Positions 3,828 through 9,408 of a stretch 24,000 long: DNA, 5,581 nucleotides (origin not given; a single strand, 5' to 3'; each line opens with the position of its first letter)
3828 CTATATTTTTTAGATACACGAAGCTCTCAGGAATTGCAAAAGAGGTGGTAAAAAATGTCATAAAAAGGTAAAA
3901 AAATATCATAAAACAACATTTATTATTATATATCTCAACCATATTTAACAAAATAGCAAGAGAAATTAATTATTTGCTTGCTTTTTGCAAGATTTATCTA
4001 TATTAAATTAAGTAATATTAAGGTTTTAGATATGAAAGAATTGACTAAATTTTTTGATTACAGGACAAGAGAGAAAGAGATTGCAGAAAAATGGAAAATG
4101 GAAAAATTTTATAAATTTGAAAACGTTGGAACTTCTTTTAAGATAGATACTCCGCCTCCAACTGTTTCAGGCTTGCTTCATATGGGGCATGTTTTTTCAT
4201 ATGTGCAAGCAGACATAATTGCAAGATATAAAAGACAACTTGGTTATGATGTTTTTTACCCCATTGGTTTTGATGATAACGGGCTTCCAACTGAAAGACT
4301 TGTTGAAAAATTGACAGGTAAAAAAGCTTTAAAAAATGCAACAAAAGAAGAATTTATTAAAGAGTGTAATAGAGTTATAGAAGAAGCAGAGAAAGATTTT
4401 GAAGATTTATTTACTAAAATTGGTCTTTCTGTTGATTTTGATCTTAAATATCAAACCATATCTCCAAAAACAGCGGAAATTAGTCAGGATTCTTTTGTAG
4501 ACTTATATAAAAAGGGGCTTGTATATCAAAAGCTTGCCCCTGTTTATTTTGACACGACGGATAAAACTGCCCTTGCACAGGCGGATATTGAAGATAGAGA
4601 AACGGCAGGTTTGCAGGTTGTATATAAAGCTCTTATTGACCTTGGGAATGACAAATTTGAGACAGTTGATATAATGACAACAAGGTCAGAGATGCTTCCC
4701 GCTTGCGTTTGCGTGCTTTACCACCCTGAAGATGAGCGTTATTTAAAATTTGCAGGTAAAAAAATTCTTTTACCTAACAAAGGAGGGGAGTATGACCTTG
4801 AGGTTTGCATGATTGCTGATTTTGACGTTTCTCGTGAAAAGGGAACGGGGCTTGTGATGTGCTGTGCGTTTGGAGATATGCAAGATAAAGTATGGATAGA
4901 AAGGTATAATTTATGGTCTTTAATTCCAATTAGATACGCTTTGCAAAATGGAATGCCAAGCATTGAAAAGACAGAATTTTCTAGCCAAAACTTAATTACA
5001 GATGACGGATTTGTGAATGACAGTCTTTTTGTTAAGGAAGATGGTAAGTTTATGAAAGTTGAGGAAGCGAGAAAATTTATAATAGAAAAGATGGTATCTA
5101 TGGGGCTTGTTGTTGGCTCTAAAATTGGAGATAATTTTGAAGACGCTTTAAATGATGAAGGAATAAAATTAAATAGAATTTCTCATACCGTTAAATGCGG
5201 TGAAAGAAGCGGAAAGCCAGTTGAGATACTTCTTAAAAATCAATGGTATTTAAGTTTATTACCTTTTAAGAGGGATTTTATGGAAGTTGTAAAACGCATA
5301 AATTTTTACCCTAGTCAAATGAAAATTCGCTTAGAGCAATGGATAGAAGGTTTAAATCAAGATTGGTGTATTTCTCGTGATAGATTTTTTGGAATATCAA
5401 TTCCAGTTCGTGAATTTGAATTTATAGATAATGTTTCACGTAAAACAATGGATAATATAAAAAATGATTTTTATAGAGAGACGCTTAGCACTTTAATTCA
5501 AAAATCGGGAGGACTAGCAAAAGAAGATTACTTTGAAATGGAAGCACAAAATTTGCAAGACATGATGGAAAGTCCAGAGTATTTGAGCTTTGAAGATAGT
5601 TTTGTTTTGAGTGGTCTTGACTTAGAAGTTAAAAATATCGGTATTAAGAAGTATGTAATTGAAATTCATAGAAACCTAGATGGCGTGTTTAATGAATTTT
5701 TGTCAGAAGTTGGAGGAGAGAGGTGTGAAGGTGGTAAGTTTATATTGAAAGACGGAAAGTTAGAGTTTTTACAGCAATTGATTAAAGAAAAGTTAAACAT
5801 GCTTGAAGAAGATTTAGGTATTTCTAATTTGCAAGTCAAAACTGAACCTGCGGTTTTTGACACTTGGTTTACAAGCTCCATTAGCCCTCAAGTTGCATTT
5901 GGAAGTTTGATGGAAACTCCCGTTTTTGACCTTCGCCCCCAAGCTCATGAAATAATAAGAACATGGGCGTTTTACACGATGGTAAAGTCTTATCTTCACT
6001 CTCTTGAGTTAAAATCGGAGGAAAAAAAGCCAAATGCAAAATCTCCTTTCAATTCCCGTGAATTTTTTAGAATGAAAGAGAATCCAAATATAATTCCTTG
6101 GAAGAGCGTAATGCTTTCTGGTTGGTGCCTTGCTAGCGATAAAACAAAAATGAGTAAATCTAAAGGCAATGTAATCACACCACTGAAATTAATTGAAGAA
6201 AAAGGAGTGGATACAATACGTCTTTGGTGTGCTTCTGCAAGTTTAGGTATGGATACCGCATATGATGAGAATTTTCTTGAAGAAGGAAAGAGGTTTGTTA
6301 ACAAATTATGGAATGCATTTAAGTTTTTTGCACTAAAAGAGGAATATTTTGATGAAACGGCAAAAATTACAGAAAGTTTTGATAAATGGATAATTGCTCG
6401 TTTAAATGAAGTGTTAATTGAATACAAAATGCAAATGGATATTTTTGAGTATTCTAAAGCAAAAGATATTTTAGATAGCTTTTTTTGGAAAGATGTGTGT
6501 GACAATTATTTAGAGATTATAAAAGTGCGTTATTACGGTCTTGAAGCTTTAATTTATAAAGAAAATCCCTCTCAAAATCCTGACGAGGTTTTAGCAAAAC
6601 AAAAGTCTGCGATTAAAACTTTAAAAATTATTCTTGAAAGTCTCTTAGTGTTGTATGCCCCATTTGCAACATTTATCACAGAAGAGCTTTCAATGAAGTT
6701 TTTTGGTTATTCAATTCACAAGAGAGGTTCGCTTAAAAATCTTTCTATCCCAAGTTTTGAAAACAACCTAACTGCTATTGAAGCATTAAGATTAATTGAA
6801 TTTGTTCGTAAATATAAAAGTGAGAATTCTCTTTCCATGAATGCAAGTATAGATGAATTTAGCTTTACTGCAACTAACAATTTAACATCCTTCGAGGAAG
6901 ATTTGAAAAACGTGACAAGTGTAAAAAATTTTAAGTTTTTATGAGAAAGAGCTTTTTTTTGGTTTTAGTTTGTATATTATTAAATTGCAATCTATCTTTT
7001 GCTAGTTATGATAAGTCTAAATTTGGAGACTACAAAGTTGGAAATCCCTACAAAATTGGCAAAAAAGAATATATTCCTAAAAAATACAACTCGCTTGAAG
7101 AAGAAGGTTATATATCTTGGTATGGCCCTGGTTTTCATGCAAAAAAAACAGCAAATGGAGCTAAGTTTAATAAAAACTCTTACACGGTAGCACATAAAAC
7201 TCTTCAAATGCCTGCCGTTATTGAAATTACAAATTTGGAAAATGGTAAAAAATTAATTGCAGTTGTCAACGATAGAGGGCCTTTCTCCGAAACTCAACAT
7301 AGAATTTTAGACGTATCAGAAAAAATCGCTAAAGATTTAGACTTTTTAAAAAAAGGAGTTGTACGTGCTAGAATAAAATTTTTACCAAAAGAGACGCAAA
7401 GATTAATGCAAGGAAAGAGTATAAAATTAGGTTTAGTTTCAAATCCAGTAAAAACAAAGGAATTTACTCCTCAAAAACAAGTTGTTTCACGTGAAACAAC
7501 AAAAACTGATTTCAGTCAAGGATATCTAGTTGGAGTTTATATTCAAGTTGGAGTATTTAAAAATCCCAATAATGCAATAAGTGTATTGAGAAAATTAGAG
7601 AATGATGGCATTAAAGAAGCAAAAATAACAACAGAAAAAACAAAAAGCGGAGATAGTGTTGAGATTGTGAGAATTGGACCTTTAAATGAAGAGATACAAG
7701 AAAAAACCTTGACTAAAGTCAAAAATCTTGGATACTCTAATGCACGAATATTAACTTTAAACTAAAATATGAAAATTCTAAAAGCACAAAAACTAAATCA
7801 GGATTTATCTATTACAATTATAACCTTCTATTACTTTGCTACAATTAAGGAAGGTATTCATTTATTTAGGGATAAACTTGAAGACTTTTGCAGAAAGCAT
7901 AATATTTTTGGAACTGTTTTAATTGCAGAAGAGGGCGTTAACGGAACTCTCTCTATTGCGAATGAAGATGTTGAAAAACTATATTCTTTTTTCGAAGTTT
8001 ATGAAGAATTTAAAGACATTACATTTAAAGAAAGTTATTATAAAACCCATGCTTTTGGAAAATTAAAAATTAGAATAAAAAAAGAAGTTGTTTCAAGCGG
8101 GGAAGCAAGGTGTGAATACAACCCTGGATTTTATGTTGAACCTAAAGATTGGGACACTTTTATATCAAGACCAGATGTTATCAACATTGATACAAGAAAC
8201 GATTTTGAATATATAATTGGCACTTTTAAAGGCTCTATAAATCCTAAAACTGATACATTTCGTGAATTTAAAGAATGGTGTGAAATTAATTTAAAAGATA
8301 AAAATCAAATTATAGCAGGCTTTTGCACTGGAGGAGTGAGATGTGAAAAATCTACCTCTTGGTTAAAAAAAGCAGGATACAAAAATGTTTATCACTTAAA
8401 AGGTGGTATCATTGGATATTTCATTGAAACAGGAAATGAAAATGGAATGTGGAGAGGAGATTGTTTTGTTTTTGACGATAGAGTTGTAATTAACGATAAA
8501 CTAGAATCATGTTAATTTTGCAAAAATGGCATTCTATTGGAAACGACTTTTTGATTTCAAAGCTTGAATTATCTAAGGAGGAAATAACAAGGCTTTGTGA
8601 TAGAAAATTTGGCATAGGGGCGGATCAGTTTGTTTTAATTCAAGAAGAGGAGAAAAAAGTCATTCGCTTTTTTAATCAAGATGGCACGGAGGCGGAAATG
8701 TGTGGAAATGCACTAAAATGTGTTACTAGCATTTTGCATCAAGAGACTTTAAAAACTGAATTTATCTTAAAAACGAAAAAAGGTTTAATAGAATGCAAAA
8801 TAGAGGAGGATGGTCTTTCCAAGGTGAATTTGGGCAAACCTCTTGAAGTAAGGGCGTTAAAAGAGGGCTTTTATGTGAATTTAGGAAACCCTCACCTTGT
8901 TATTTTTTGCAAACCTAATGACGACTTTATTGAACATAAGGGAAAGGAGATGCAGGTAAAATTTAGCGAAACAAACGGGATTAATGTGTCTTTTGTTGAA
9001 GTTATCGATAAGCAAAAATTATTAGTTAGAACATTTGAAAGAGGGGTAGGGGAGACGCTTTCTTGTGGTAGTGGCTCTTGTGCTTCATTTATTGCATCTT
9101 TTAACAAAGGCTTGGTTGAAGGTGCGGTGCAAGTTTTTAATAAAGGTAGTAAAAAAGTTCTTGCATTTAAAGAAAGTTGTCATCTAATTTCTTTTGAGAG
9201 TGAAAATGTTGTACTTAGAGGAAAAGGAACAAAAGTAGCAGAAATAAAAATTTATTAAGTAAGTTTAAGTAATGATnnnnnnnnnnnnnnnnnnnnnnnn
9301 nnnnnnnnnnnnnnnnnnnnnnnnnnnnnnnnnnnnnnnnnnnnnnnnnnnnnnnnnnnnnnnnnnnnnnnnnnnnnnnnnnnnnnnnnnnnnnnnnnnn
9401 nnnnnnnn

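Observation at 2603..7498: Cluster of four parS centromere sites hidden inside pepP, valS and rlpA coding sequence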

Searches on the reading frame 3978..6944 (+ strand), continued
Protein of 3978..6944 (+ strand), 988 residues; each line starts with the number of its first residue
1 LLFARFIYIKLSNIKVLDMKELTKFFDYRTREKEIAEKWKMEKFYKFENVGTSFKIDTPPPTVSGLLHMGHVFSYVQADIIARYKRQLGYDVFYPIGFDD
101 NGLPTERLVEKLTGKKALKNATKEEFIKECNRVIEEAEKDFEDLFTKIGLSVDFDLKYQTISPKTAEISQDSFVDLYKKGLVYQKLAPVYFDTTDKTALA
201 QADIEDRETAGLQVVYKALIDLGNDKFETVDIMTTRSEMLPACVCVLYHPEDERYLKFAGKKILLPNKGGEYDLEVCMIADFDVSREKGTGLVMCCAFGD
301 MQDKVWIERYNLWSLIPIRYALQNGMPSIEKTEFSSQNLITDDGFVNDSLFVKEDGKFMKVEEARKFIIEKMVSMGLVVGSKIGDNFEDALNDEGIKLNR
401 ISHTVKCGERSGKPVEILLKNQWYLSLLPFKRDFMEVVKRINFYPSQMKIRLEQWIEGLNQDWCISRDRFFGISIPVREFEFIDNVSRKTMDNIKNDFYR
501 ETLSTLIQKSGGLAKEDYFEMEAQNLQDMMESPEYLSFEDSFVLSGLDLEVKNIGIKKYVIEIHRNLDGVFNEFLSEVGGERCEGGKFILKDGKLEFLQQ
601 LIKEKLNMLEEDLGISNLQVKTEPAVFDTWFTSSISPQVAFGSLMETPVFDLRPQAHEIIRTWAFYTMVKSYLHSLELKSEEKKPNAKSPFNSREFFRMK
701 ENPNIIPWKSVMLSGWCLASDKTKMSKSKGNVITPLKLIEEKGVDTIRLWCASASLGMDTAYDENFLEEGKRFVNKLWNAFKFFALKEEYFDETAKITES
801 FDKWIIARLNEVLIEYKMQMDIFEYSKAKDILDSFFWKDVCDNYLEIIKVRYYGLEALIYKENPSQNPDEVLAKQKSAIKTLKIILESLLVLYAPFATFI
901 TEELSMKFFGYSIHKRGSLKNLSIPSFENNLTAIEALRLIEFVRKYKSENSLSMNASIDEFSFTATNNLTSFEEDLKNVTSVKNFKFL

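Call 26: find_encoding_contigs(protein=P0005, flank=10000, max_places=2)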
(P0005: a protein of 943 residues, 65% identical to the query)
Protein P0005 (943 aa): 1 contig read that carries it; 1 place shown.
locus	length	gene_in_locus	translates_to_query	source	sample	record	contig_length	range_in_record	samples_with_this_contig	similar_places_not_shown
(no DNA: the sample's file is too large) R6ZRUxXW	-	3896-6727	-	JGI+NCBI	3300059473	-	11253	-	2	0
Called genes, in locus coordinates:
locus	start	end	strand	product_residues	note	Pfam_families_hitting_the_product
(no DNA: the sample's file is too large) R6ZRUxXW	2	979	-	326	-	?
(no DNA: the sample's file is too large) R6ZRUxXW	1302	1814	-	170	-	-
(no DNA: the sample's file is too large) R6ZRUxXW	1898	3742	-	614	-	PF13589:HATPase_c_3, PF00183:HSP90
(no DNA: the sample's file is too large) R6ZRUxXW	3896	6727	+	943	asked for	PF00133:tRNA-synt_1, PF01406:tRNA-synt_1e (faint), PF09334:tRNA-synt_1g, PF00133:tRNA-synt_1, PF08264:Anticodon_1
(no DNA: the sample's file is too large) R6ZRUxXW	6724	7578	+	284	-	PF03330:DPBB_1, PF05036:SPOR (weak)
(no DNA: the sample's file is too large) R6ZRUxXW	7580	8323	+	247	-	PF17773:UPF0176_N, PF00581:Rhodanese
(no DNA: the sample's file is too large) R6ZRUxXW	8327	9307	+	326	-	PF01678:DAP_epimerase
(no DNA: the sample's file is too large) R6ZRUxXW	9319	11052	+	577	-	PF00501:AMP-binding, PF23562:AMP-binding_C_3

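Call 27: find_encoding_contigs(protein=P0007, flank=10000, max_places=2)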
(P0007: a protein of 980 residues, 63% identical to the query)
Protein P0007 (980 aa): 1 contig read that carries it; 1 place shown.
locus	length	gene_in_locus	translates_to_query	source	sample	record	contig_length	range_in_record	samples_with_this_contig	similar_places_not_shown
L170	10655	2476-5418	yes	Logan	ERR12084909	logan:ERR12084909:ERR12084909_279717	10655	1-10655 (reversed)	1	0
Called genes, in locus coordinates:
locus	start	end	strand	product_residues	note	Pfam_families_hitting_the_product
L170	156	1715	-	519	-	PF01321:Creatinase_N (weak), PF16189:Creatinase_N_2, PF00557:Peptidase_M24, PF16188:Peptidase_M24_C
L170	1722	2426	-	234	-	PF01427:Peptidase_M15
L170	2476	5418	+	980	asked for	PF00133:tRNA-synt_1, PF01406:tRNA-synt_1e (faint), PF09334:tRNA-synt_1g, PF00133:tRNA-synt_1, PF08264:Anticodon_1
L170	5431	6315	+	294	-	PF03330:DPBB_1, PF05036:SPOR (weak)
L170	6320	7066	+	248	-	PF17773:UPF0176_N, PF00581:Rhodanese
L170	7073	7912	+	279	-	PF01678:DAP_epimerase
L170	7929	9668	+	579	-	PF00501:AMP-binding, PF23562:AMP-binding_C_3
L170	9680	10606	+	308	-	-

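Call 28: find_encoding_contigs(protein=P0006, flank=10000, max_places=2)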
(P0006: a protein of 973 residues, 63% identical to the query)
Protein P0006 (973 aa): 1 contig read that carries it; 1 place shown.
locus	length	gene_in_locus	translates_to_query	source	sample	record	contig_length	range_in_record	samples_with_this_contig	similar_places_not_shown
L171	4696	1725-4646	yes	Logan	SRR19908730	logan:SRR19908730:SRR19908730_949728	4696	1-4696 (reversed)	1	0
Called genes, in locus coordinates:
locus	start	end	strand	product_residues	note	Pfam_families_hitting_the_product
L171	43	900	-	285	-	-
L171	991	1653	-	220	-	PF01427:Peptidase_M15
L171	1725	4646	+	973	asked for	PF00133:tRNA-synt_1, PF01406:tRNA-synt_1e (faint), PF09334:tRNA-synt_1g, PF00133:tRNA-synt_1, PF08264:Anticodon_1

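Call 50: search_protein_families(library=pfam, proteins=[L095:3465-3893:+, L095:4128-4583:+, L095:4537-5637:+, L095:5621-6655:-, L095:6870-7868:+, L095:7869-9071:+, L089:3088-4656:+, L089:4653-5915:+, L025:2264-4123:+, L025:4113-4730:+])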
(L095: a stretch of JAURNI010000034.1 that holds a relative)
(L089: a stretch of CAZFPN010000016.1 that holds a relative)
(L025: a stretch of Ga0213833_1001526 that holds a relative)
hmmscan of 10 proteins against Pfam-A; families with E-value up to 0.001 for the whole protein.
L095:3465-3893:+ (142 aa): 1 family
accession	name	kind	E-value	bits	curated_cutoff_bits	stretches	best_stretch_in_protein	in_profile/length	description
PF04956.18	TrbC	-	1.9e-10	41.3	27.9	1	9-109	8-97/98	TrbC/VIRB2 pilin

L095:4128-4583:+ (151 aa): 0 families

L095:4537-5637:+ (366 aa): 0 families

L095:5621-6655:- (344 aa): 2 families
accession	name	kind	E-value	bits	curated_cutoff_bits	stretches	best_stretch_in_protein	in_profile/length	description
PF00814.31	TsaD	-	2e-78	264.2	24.8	1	23-332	2-263/264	tRNA N6-adenosine threonylcarbamoyltransferase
PF22521.2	HypF_C_2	-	0.00086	19.6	27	0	255-327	165-235/241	Carbamoyltransferase, Kae1-like Domain, second subdomain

L095:6870-7868:+ (332 aa): 1 family
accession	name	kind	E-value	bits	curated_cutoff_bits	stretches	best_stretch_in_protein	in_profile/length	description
PF02618.21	YceG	-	2.3e-60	204.9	32.4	1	65-309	30-273/275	YceG-like family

L095:7869-9071:+ (400 aa): 3 families
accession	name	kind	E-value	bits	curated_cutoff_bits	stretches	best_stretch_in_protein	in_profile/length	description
PF13641.12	Glyco_tranf_2_3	-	1.1e-16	62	27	1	58-280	4-230/230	Glycosyltransferase like family 2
PF13632.12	Glyco_trans_2_3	-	1.7e-15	57.8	27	1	140-334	1-183/198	Glycosyl transferase family group 2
PF13506.12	Glyco_transf_21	-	0.00019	21.4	21.7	1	114-278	5-173/174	Glycosyl transferase family 21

L089:3088-4656:+ (522 aa): 4 families
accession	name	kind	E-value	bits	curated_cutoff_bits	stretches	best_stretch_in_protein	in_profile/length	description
PF13184.12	KH_5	-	4.5e-18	65.6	27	1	238-297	1-60/69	NusA-like KH domain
PF08529.16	NusA_N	-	9.3e-13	48.9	23.8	1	12-124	1-112/119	NusA N-terminal domain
PF14520.12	HHH_5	-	3.2e-05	24.8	27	1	404-439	19-55/57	Helix-hairpin-helix domain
PF12826.13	HHH_2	-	0.00054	20.5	27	0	397-437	14-53/64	Helix-hairpin-helix motif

L089:4653-5915:+ (420 aa): 2 families
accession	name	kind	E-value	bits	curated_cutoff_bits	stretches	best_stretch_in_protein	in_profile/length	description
PF03441.19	FAD_binding_7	-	4.1e-57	193.3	27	1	248-395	1-151/203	FAD binding domain of DNA photolyase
PF00875.24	DNA_photolyase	-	5.4e-22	78.9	26.6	1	4-146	1-157/164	DNA photolyase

L025:2264-4123:+ (619 aa): 10 families
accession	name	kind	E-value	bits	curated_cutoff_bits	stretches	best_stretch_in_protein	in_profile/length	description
PF01134.28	GIDA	-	7.1e-168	559.1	22.1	1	5-393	1-389/391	Glucose inhibited division protein A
PF13932.14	SAM_GIDA_C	-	1e-13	51.3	27.1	1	557-608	4-55/57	tRNA modifying enzyme MnmG/GidA C-terminal helical bundle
PF12831.13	FAD_oxidored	-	2.9e-08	33.9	27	1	5-238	1-220/416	FAD dependent oxidoreductase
PF21680.2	GIDA_C_1st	-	8.7e-08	33.2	24.7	1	458-548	2-94/96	tRNA modifying enzyme MnmG/GidA C-terminal helical domain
PF07992.20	Pyr_redox_2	-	5.6e-07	29.7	26.1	1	4-154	1-109/291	Pyridine nucleotide-disulphide oxidoreductase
PF13738.12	Pyr_redox_3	-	2.1e-05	24.4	30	0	7-36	168-197/305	Pyridine nucleotide-disulphide oxidoreductase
PF03486.20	HI0933_like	-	3e-05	24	50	0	5-37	2-34/244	HI0933-like protein Rossmann domain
PF00890.30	FAD_binding_2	-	8e-05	22.4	20.4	1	5-37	1-33/414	FAD binding domain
PF01266.30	DAO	-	0.0003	20.9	27.9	0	5-33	1-29/353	FAD dependent oxidoreductase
PF00070.33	Pyr_redox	-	0.00071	20.5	22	0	6-36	2-32/82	Pyridine nucleotide-disulphide oxidoreductase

L025:4113-4730:+ (205 aa): 1 family
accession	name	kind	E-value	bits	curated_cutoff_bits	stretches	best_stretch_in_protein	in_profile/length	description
PF02527.21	GidB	-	2.6e-29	102.3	27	1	20-186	4-172/184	rRNA small subunit methyltransferase G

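Call 58: find_encoding_contigs(protein=P0010, flank=10000, max_places=1)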
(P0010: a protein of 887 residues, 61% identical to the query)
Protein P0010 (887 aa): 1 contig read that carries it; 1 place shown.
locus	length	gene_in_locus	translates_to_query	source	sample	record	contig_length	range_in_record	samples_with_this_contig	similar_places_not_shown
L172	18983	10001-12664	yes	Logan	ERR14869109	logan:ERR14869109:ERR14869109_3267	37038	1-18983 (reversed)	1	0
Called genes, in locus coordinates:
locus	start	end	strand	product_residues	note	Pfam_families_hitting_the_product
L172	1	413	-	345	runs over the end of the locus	-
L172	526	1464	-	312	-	PF16868:NMT1_3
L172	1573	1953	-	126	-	PF01084:Ribosomal_S18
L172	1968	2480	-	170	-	PF01250:Ribosomal_S6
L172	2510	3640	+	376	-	PF01494:FAD_binding_3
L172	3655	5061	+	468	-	PF01938:TRAM (weak), PF05958:tRNA_U5-meth_tr, PF05175:MTS (weak), PF09445:Methyltransf_15 (weak), PF13847:Methyltransf_31 (weak)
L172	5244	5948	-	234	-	PF01746:tRNA_m1G_MT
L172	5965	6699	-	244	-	PF08032:SpoU_sub_bind (weak), PF00588:SpoU_methylase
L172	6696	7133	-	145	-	PF02472:ExbD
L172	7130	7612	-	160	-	PF01618:MotA_ExbB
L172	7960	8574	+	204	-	PF21176:RecR_HhH, PF02132:RecR_ZnF (faint), PF13662:Toprim_4, PF21175:RecR_C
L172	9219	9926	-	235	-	PF01427:Peptidase_M15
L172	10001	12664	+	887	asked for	PF00133:tRNA-synt_1, PF01406:tRNA-synt_1e (faint), PF09334:tRNA-synt_1g, PF08264:Anticodon_1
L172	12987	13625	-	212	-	PF01128:IspD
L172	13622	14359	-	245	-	PF02129:Peptidase_S15, PF12146:Hydrolase_4, PF00326:Peptidase_S9 (faint)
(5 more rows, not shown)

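Call 59: find_encoding_contigs(protein=P0011, flank=10000, max_places=1)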
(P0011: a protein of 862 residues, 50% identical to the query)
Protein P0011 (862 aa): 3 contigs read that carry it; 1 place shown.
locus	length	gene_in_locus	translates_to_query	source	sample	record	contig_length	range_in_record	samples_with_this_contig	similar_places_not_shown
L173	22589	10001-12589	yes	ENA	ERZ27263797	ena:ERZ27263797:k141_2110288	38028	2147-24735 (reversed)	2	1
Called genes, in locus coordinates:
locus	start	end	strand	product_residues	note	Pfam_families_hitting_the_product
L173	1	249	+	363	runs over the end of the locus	PF00155:Aminotran_1_2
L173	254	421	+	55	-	-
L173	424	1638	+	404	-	PF00675:Peptidase_M16, PF05193:Peptidase_M16_C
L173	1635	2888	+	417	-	PF00171:Aldedh (faint)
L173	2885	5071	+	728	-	PF17764:PriA_3primeBD, PF00270:DEAD, PF04851:ResIII, PF18319:Zn_ribbon_PriA, PF00271:Helicase_C (weak), PF18074:PriA_C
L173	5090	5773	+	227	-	PF01255:Prenyltransf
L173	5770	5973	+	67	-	-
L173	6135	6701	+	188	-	PF14352:DUF4402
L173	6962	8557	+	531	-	PF00890:FAD_binding_2, PF01266:DAO, PF03486:HI0933_like (faint), PF02910:Succ_DH_flav_C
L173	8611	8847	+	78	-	PF00550:PP-binding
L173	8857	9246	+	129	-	PF04956:TrbC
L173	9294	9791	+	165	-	-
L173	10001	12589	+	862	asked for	PF01406:tRNA-synt_1e (faint), PF00133:tRNA-synt_1, PF09334:tRNA-synt_1g, PF08264:Anticodon_1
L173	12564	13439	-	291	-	-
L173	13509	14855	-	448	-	PF08245:Mur_ligase_M, PF02875:Mur_ligase_C (weak), PF27239:FOL3_C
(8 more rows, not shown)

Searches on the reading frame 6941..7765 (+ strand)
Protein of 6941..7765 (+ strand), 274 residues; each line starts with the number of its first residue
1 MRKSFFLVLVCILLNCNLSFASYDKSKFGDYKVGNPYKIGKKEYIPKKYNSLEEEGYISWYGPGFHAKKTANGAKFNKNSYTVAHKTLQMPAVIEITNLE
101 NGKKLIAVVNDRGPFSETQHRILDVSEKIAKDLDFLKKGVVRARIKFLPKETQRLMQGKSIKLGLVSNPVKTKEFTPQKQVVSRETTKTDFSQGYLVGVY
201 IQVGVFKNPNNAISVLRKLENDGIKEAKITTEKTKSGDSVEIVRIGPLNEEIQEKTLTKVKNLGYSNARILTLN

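Call 6: search_protein_families(library=ncbifam, proteins=[window:6941-7765:+])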
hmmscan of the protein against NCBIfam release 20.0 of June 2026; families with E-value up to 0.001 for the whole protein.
window:6941-7765:+ (274 aa): 4 families
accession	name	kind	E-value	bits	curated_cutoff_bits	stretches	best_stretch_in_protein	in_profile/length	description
NF047735.1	MPL36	exception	1.7e-36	126.4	430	1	48-257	86-289/305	RlpA family plasminogen-binding lipoprotein MPL36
TIGR00413.1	rlpA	subfamily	5.6e-35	121.2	82.15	1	56-253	1-192/208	septal ring lytic transglycosylase RlpA family protein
NF007953.1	PRK10672.1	equivalog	1.7e-22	80.5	201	1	23-142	52-164/362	endolytic peptidoglycan transglycosylase RlpA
TIGR02223.1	ftsN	equivalog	8.9e-06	25.4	107.65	1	193-266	228-293/299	cell division protein FtsN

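Call 7: search_protein_families(library=pfam, proteins=[window:6941-7765:+])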
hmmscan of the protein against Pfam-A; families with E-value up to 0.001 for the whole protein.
window:6941-7765:+ (274 aa): 2 families
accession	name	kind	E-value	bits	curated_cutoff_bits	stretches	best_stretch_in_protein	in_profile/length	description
PF03330.24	DPBB_1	-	8.4e-16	58.4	28.8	1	54-143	2-81/83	Lytic transglycolase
PF05036.18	SPOR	-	0.0001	23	21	1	198-250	4-53/76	SPOR domain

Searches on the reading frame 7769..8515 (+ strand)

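Call 6: search_protein_families(library=ncbifam, proteins=[window:7769-8515:+])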
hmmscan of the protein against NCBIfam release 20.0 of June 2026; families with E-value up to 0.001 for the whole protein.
window:7769-8515:+ (248 aa): 8 families
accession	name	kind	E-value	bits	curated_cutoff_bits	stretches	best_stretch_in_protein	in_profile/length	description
NF001133.1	PRK00142.1-1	equivalog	1.7e-78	263.3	170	1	17-242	1-228/229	oxygen-dependent tRNA uridine(34) hydroxylase TrhO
NF002397.0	PRK01415.1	equivalog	1.4e-66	224.8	280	1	14-246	4-238/247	hypothetical protein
NF003703.0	PRK05320.1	equivalog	1.5e-48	165.8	331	1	15-246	3-240/280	sulfurtransferase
NF045521.1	rhoda_near_glyco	subfamily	6.9e-11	42.1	145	1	135-218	30-109/144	rhodanese homology domain-containing protein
NF005902.0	PRK07878.1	equivalog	5.4e-07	28.8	647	1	134-218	301-382/392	adenylyltransferase/sulfurtransferase MoeZ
NF006444.0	PRK08762.1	equivalog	6.9e-06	24.9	449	1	136-214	29-104/387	molybdopterin-synthase adenylyltransferase MoeB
NF041203.1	rhodanese_LYCAU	equivalog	4.3e-05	23.2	115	1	130-213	30-112/126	rhodanese-related (seleno)protein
NF045694.1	seleno_TsoB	exception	0.00032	18.9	805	1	135-213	59-145/572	rhodanese/DsbD fusion-like selenoprotein TsoB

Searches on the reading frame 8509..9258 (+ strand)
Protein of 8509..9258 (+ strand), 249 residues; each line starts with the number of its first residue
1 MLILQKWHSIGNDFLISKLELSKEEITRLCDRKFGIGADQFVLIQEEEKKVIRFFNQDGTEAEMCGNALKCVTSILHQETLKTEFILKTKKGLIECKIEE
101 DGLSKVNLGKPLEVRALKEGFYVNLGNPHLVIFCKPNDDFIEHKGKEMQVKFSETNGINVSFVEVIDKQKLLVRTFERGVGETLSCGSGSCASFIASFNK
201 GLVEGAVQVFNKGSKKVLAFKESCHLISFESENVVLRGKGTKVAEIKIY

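Call 6: search_protein_families(library=ncbifam, proteins=[window:8509-9258:+])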
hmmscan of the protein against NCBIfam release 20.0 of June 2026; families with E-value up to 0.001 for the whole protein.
window:8509-9258:+ (249 aa): 2 families
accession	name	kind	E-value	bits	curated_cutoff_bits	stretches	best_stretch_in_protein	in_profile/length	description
TIGR00652.1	DapF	equivalog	3.5e-52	177.5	114.65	1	5-227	4-255/270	diaminopimelate epimerase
NF038284.1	bifunc_DapF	exception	1e-23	84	350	1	9-219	17-241/254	bifunctional diaminopimelate epimerase/glutamate racemase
